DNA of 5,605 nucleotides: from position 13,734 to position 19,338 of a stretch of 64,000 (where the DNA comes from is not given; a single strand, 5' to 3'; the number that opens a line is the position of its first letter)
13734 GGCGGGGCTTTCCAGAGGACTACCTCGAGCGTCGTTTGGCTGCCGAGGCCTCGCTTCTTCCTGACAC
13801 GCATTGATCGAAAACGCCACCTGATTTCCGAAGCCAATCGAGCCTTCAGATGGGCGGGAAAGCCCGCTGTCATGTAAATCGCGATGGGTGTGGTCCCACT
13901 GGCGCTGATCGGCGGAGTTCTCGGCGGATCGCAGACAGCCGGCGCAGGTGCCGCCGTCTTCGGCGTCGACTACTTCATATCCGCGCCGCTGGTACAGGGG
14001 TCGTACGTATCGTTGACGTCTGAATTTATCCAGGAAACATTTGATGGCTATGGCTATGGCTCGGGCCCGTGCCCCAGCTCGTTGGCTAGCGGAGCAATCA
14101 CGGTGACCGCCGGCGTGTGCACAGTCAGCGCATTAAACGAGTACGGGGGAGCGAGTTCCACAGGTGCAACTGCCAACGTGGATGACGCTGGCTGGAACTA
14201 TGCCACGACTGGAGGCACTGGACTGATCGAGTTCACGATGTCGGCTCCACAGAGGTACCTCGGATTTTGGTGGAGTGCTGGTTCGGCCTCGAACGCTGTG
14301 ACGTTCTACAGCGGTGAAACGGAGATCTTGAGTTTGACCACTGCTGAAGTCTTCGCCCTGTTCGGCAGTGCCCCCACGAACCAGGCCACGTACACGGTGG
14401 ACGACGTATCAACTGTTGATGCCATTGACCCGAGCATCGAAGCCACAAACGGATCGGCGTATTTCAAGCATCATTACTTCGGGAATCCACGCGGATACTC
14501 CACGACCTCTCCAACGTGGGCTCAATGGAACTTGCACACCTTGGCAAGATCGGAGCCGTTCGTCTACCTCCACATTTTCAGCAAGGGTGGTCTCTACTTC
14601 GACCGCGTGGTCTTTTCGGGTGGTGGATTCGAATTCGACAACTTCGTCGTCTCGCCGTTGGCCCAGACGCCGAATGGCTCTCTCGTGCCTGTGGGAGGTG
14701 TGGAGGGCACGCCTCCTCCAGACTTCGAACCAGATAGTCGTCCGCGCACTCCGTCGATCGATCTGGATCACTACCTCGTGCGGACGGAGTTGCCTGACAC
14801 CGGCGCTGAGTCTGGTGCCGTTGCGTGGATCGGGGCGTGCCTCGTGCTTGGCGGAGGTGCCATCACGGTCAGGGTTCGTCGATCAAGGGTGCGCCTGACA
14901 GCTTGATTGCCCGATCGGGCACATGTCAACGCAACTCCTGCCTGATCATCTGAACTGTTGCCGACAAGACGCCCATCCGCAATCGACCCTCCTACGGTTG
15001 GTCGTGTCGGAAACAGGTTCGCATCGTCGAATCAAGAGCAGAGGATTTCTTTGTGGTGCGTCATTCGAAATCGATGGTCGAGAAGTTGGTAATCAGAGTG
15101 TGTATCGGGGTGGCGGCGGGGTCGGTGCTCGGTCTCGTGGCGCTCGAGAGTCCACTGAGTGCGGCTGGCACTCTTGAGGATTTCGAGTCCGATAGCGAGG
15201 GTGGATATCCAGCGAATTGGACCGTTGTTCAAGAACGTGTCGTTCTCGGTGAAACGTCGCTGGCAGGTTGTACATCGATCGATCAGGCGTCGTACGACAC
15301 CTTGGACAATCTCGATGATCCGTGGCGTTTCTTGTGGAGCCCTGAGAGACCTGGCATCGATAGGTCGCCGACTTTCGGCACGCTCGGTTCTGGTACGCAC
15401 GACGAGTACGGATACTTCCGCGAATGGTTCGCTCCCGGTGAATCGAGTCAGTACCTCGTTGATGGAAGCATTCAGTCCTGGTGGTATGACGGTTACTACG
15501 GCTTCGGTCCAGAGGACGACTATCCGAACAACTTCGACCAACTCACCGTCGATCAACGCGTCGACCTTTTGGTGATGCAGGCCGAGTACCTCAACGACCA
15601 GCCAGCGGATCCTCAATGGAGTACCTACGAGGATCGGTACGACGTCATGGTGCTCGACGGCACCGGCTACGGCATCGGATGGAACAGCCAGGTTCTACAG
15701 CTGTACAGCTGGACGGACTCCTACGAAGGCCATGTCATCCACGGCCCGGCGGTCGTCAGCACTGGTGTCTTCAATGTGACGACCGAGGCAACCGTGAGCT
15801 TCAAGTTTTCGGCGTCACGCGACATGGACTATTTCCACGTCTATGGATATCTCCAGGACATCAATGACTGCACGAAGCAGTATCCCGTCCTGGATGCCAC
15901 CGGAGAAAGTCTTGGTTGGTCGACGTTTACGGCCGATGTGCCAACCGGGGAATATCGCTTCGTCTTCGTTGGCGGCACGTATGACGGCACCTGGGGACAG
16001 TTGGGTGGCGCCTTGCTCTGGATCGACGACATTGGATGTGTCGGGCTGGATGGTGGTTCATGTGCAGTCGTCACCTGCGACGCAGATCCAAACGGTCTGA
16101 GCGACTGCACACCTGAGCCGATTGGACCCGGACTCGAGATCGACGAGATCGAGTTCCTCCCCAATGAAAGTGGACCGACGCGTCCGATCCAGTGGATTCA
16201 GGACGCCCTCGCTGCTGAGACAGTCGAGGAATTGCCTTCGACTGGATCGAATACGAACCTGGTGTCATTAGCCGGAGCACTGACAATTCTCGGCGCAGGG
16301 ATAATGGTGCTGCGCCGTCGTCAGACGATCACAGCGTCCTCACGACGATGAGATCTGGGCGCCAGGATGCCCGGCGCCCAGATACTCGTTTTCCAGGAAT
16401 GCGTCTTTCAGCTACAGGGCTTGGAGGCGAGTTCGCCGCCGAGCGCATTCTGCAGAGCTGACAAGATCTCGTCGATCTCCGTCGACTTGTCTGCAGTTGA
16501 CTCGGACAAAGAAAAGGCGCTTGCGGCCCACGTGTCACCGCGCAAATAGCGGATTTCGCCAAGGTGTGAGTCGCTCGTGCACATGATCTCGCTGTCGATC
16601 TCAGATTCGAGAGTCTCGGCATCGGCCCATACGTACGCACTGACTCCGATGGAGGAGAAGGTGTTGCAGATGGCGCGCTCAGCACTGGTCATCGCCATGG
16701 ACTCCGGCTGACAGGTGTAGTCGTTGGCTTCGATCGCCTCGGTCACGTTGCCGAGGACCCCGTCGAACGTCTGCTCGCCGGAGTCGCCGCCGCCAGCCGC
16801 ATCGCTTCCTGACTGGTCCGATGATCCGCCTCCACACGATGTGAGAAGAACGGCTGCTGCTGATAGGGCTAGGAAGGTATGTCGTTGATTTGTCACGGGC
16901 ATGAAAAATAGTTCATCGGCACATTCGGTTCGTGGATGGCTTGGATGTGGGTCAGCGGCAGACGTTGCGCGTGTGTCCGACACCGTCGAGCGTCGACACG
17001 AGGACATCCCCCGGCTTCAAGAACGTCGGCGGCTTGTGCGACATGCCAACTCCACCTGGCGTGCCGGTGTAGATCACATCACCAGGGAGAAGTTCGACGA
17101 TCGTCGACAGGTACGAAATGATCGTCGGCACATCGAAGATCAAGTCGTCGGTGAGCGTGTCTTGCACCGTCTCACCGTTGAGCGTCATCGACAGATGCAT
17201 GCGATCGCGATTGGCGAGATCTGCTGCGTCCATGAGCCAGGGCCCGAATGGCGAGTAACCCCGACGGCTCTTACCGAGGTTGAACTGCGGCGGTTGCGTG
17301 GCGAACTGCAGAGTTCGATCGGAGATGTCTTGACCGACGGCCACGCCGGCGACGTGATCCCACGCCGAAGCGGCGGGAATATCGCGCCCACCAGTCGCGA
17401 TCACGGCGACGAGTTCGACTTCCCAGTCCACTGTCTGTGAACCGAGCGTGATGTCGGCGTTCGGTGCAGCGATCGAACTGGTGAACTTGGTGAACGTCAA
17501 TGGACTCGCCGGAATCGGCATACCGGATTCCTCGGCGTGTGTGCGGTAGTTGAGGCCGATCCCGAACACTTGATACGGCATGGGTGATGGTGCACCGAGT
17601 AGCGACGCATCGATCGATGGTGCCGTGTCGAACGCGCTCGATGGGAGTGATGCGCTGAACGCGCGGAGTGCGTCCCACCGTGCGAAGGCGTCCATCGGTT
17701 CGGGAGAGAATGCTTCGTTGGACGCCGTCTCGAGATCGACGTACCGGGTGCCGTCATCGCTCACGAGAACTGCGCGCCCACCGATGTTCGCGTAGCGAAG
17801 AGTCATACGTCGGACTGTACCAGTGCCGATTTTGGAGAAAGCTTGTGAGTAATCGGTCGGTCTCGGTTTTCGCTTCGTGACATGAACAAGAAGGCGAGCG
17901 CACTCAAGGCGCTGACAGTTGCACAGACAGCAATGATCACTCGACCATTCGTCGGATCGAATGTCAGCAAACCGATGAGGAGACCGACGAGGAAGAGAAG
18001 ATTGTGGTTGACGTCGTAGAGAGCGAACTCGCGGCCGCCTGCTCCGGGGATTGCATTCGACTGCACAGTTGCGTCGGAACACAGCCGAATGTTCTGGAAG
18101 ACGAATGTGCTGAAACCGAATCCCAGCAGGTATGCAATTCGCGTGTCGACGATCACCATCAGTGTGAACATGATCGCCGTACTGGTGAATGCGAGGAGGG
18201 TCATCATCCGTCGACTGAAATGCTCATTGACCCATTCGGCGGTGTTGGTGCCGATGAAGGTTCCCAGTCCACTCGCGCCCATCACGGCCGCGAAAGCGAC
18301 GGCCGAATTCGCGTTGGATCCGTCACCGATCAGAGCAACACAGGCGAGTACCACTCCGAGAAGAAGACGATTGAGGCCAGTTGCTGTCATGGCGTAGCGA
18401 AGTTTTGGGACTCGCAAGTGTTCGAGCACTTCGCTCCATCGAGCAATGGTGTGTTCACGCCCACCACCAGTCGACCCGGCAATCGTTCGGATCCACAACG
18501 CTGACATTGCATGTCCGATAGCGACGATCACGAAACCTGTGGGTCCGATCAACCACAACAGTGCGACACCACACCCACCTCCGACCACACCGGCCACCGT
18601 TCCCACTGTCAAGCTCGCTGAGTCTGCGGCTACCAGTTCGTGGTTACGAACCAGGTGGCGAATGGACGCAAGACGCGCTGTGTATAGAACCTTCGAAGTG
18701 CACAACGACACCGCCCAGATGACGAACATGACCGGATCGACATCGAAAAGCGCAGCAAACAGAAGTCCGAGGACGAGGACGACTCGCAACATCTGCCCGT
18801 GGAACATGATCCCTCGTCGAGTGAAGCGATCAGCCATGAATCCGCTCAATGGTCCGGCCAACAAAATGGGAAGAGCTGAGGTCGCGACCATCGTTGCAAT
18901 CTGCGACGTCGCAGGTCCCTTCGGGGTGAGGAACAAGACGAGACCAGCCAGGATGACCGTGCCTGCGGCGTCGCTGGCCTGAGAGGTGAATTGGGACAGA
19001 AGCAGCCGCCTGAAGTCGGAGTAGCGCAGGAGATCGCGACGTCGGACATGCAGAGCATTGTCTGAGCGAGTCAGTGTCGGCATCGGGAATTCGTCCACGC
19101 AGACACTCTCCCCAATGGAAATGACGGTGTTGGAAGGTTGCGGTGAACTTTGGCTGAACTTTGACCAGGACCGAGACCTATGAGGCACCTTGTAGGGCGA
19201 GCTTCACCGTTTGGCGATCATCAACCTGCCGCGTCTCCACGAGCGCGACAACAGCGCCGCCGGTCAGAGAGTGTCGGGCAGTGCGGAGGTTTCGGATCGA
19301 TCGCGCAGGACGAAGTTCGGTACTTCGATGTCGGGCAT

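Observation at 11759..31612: Four unrelated secreted proteins stop exactly one residue after an LPDT motif: a tail-less sortase-like C-terminal signal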

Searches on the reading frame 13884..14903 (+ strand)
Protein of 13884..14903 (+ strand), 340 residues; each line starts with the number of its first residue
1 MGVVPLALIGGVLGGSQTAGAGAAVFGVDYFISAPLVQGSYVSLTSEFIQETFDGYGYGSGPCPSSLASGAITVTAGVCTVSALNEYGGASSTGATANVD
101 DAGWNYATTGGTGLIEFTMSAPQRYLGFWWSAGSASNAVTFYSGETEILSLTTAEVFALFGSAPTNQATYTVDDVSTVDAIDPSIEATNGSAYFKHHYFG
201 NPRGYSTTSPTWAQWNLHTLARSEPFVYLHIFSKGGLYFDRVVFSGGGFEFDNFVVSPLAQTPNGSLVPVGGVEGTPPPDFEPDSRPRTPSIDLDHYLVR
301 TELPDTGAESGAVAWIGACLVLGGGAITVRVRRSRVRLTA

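Call 6: search_protein_families(library=pfam, proteins=[window:13884-14903:+], max_evalue=0.1)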
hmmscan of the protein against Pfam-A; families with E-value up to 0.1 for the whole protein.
window:13884-14903:+ (340 aa): 0 families

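Call 7: search_protein_families(library=ncbifam, proteins=[window:13884-14903:+], max_evalue=0.1)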
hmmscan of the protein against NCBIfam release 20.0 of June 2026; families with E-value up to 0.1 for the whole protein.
window:13884-14903:+ (340 aa): 3 families
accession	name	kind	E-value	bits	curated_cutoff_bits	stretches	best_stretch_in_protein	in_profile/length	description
NF050191.1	Npun_F0296_dom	domain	4.7e-21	75.7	29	1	47-254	10-157/158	Npun_F0296 family exosortase-dependent surface protein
TIGR01167.1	LPXTG_anchor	domain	0.00011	22.6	15.9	1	302-333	1-33/34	LPXTG cell wall anchor domain-containing protein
NF058582.1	Microco_LAVTG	domain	0.00055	20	27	1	303-333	2-33/34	LAVTG motif-containing sortase-dependent surface protein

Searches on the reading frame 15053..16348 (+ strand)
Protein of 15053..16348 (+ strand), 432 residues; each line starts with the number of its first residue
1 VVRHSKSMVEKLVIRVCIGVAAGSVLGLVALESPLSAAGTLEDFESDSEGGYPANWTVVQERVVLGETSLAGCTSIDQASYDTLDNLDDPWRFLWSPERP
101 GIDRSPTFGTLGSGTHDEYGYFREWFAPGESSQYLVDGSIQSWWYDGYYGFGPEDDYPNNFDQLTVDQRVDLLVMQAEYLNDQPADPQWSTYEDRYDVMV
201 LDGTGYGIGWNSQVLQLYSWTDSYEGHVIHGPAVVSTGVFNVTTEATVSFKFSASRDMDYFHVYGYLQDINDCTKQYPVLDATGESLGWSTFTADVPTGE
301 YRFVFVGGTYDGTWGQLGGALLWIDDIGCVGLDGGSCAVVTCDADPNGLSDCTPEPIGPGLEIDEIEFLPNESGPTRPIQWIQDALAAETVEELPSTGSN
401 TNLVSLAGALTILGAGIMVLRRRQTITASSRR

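Call 6: search_protein_families(library=pfam, proteins=[window:15053-16348:+], max_evalue=0.1)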
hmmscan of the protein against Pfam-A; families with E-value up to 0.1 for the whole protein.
window:15053-16348:+ (432 aa): 1 family
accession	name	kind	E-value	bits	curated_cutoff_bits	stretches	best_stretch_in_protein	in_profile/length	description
PF00746.26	Gram_pos_anchor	-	3.4e-06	27.3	20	1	391-423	6-39/43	LPXTG cell wall anchor motif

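Call 7: search_protein_families(library=ncbifam, proteins=[window:15053-16348:+], max_evalue=0.1)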
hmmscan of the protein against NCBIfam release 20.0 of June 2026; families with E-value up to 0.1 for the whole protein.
window:15053-16348:+ (432 aa): 5 families
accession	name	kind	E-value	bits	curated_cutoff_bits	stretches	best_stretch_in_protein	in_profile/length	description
TIGR01167.1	LPXTG_anchor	domain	3.6e-06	27.4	15.9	1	393-424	1-33/34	LPXTG cell wall anchor domain-containing protein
NF058582.1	Microco_LAVTG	domain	0.0028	17.7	27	1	394-424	2-34/34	LAVTG motif-containing sortase-dependent surface protein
NF033846.1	Rumino_NPXTG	domain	0.0077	16.5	23.5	1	395-423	2-28/30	NPXTG-anchored protein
NF053819.1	EF0750_LPXTG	subfamily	0.056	14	47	0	389-424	68-104/105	EF2685/EF0750 family sortase-dependent surface protein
NF033839.1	PspC_subgroup_2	exception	0.066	12.1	500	1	392-423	524-556/557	pneumococcal surface protein PspC, LPXTG-anchored form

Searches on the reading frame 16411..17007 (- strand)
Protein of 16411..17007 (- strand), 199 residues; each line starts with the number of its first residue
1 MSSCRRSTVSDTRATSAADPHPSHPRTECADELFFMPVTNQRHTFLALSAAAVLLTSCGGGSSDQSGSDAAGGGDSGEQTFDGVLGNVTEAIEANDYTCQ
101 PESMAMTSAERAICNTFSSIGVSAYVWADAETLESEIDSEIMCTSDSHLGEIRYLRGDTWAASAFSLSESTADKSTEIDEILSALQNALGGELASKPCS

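Call 45: search_protein_families(library=pfam, proteins=[window:16411-17007:-], max_evalue=0.001)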
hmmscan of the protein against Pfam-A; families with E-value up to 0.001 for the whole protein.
window:16411-17007:- (199 aa): 0 families

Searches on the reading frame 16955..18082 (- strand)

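Call 45: search_protein_families(library=pfam, proteins=[window:16955-18082:-], max_evalue=0.001)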
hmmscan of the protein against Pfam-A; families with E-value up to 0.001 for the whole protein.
window:16955-18082:- (376 aa): 1 family
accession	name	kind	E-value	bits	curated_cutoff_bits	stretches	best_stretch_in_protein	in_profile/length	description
PF01557.24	FAA_hydrolase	-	3.1e-56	190.8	23.9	1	172-373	2-211/214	Fumarylacetoacetate (FAA) hydrolase C-terminal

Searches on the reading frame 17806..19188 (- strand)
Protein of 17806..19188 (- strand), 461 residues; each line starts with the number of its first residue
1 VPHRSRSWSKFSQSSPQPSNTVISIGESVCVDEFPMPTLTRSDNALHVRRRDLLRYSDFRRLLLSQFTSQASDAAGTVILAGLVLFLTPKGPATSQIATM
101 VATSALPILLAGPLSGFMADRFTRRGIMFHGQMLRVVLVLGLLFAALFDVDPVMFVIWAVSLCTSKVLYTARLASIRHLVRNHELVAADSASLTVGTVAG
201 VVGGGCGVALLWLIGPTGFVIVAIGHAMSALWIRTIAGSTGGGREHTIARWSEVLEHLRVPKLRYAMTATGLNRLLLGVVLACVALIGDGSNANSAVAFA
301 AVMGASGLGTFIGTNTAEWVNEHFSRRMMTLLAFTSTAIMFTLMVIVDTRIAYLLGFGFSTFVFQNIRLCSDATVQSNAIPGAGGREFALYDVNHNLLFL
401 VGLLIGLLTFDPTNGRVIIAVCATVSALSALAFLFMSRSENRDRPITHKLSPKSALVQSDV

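Call 45: search_protein_families(library=pfam, proteins=[window:17806-19188:-], max_evalue=0.001)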
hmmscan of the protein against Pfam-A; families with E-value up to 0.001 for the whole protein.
window:17806-19188:- (461 aa): 2 families
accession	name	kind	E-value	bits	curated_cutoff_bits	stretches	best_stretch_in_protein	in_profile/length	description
PF07690.21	MFS_1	-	7.9e-12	45.2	33.4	2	81-365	17-314/347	Major Facilitator Superfamily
PF05977.19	MFS_3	-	3.4e-06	26.2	27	1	92-354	42-311/524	Transmembrane secretion effector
